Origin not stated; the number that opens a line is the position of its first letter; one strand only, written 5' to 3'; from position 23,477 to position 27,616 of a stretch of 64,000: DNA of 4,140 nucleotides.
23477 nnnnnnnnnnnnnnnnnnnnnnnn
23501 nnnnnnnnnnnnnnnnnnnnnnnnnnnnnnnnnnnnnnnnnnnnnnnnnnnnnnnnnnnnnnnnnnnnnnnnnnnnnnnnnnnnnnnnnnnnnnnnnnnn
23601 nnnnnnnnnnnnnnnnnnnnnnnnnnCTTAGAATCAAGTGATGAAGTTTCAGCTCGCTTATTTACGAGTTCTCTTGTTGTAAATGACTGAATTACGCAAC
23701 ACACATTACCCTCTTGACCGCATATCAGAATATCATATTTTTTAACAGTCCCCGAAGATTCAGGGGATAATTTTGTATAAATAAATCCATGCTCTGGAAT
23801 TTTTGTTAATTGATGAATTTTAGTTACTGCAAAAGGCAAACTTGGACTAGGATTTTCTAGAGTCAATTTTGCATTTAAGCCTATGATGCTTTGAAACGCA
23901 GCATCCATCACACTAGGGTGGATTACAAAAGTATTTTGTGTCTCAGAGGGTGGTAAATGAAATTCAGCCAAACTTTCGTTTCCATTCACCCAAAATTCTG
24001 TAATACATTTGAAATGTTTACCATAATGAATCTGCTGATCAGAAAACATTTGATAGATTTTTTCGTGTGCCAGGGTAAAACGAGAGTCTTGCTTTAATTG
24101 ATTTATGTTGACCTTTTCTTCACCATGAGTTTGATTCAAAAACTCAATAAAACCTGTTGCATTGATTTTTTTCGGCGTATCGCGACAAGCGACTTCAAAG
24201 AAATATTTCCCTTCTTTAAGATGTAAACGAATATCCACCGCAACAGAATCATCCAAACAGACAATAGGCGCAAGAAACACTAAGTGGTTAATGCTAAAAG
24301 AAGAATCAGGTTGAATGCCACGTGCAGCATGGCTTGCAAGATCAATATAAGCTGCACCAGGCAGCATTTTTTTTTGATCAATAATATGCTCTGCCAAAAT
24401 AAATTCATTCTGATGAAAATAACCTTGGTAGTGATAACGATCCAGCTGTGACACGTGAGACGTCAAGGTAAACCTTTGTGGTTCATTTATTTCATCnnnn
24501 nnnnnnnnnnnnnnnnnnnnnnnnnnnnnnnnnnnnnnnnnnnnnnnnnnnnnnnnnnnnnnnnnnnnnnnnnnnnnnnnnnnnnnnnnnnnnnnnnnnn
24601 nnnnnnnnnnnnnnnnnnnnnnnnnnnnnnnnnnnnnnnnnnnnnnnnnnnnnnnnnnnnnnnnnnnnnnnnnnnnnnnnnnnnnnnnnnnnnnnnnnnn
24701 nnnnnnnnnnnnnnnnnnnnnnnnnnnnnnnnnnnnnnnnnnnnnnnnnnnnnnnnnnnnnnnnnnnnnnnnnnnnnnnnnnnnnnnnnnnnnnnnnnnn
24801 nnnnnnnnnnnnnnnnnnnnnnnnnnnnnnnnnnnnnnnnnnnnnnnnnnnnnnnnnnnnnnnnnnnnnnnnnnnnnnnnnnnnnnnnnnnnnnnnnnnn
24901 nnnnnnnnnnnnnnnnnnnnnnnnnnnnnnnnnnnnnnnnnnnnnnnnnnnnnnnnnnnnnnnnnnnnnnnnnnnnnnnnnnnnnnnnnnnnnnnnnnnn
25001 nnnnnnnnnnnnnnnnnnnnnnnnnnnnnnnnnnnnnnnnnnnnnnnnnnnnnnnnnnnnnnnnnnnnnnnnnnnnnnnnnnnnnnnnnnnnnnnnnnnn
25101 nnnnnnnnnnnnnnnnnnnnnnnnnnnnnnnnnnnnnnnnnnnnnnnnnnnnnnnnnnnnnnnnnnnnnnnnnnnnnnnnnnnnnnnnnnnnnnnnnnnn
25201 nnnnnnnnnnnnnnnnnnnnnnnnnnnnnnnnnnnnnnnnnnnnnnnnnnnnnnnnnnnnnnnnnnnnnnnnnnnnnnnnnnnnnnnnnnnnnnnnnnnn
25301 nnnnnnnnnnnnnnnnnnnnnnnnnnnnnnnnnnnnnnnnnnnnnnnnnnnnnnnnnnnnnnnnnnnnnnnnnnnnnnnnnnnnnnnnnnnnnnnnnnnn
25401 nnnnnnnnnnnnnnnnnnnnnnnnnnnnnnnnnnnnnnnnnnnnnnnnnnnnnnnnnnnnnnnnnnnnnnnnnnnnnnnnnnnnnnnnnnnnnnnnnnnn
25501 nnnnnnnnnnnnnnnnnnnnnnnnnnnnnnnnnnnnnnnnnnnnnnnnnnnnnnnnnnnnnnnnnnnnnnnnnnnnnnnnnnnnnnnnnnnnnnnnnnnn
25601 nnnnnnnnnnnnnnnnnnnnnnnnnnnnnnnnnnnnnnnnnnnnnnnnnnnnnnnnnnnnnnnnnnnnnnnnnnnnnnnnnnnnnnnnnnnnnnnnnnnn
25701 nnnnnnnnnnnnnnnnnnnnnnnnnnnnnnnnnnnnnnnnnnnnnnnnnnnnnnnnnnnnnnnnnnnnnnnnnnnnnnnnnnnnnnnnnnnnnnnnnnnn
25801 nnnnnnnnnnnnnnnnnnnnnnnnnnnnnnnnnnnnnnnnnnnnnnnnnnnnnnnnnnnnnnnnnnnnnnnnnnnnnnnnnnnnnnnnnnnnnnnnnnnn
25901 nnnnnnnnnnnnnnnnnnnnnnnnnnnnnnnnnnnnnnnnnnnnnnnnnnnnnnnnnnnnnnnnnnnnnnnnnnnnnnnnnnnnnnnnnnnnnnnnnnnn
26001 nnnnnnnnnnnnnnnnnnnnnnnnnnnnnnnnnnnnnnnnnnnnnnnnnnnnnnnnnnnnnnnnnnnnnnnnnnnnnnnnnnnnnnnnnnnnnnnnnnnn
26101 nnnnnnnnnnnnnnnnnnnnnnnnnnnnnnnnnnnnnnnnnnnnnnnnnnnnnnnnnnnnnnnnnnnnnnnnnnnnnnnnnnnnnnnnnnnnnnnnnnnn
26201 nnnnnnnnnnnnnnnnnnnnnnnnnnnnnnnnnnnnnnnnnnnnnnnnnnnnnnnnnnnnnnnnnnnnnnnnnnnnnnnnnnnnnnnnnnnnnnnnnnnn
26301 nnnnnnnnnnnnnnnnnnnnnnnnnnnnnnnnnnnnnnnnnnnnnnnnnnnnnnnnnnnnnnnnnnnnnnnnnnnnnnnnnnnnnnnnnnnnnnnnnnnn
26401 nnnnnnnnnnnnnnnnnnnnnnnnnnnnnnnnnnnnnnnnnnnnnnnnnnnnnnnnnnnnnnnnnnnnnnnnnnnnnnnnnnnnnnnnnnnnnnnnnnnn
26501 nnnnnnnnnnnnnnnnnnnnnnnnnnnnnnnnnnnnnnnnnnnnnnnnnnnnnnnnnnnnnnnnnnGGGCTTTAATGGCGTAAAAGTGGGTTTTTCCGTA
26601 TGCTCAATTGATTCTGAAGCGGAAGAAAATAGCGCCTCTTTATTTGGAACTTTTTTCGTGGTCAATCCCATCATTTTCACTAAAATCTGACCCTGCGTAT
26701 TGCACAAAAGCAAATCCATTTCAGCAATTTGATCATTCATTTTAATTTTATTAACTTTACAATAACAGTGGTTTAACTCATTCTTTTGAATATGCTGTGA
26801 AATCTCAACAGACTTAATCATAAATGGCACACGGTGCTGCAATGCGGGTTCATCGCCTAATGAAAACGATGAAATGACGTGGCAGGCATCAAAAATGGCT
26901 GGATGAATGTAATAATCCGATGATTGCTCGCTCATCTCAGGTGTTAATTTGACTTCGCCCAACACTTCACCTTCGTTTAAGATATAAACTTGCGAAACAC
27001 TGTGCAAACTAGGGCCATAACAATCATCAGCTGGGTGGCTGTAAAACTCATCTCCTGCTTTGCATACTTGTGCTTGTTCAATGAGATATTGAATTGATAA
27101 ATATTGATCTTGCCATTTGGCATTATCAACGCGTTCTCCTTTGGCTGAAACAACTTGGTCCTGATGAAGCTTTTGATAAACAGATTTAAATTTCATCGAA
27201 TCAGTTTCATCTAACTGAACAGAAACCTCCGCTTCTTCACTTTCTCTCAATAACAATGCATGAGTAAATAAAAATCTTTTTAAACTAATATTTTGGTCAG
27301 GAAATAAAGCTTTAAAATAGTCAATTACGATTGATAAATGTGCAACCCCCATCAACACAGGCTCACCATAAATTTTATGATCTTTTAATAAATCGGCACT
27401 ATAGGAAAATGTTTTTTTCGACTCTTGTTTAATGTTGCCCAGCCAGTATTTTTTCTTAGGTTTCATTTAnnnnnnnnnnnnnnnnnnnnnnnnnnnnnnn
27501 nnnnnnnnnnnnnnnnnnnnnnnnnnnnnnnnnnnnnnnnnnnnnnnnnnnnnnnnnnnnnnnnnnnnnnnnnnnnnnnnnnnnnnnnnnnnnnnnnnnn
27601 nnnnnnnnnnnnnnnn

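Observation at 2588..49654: A trans-AT PKS cluster of about 47 kb with a full beta-branching cassette and a dense set of oxygenases, a likely new polyketide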

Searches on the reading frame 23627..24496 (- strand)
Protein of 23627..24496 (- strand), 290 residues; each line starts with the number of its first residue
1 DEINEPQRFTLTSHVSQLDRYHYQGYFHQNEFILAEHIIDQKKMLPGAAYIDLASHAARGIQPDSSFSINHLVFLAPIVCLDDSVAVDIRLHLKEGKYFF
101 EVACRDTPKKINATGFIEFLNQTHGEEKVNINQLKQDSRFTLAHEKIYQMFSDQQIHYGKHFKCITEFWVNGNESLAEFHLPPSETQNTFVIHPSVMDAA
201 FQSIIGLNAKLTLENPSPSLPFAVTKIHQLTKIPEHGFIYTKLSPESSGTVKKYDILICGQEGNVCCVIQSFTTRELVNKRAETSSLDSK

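Call 111: search_solved_structures(query=window:23627-24496:-, max_evalue=0.01)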
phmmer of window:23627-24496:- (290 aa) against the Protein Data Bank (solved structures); distinct sequences matched with E-value up to 0.01: 31.
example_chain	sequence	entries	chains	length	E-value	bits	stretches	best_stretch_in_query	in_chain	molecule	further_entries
5hqw_A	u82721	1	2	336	2.9e-26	95.9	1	13-282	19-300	Putative polyketide synthase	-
5j6o_A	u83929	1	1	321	1.3e-25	93.8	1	15-279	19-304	Putative polyketide synthase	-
8qk4_A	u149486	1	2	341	9.7e-25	90.9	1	14-279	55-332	Polyketide synthase PksJ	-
7zmf_A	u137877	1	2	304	2.8e-20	76.3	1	17-281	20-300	Putative polyketide synthase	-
7zma_A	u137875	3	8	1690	9.4e-19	71.3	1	17-281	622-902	Putative polyketide synthase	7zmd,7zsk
5hst_A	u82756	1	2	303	3.7e-18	69.3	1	28-276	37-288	Polyketide synthase type I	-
3kg8_A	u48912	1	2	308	6.1e-15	58.8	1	22-276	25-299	CurJ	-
5tz6_A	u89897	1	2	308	1e-13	54.8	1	22-276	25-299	CurJ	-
6obt_A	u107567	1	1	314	2.6e-11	46.9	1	34-228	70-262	Borrelidin polyketide synthase, type I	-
3kg9_A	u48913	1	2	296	3.5e-11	46.5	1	19-235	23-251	CurK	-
5tz7_A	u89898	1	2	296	1.7e-10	44.2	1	19-235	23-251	CurK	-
5il6_A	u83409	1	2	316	4e-10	43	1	145-276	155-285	Polyketide synthase/nonribosomal peptide synthetase hybrid RzxB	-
5tz5_A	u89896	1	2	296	5.9e-10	42.4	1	19-235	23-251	CurK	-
8g7w_A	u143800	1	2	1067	2.8e-09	40.2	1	147-275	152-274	Type I PKS module 4, module 5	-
3kg6_A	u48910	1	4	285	3.2e-08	36.8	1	19-204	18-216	CurF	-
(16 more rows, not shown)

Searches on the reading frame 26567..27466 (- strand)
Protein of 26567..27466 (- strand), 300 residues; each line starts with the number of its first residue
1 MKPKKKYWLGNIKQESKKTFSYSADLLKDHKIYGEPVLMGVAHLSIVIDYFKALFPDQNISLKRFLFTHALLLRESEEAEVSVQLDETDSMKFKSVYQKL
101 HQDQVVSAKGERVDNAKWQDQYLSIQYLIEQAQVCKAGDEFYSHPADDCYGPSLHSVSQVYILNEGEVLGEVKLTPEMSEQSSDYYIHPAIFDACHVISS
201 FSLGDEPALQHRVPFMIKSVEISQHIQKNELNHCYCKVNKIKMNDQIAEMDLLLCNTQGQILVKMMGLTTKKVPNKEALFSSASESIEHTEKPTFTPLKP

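Call 110: search_solved_structures(query=window:26567-27466:-, max_evalue=0.01)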
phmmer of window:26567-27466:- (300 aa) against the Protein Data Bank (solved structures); distinct sequences matched with E-value up to 0.01: 21.
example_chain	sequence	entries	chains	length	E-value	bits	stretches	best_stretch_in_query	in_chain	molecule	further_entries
5hqw_A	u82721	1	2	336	3.3e-12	49.8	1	14-279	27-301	Putative polyketide synthase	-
3kg8_A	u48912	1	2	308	4.6e-12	49.3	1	24-276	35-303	CurJ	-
5tz6_A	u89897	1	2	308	7.7e-11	45.3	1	25-276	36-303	CurJ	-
3kg6_A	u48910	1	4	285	1.5e-10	44.4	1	23-271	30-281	CurF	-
7tzl_A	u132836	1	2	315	1.1e-09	41.6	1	26-272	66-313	3-oxoacyl-[acyl-carrier-protein] reductase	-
8qk4_A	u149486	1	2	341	3.7e-09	39.8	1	16-273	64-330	Polyketide synthase PksJ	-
5j6o_A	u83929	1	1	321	2.5e-08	37.1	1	14-274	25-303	Putative polyketide synthase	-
3kg7_A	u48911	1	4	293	1.9e-07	34.2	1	27-276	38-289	CurH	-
7zmf_A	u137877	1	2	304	1.4e-06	31.3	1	25-276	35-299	Putative polyketide synthase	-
3kg9_A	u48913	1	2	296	1.1e-05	28.4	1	126-208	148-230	CurK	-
5hst_A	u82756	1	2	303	1.7e-05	27.8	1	18-272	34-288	Polyketide synthase type I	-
5tz5_A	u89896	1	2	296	1.9e-05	27.7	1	140-208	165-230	CurK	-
6mbf_A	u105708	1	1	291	3.2e-05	26.9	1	138-273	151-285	GphF Dehydratase 1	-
7zma_A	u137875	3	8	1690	4.7e-05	26.3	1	141-276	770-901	Putative polyketide synthase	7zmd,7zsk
5tz7_A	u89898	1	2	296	5.5e-05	26.1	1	126-208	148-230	CurK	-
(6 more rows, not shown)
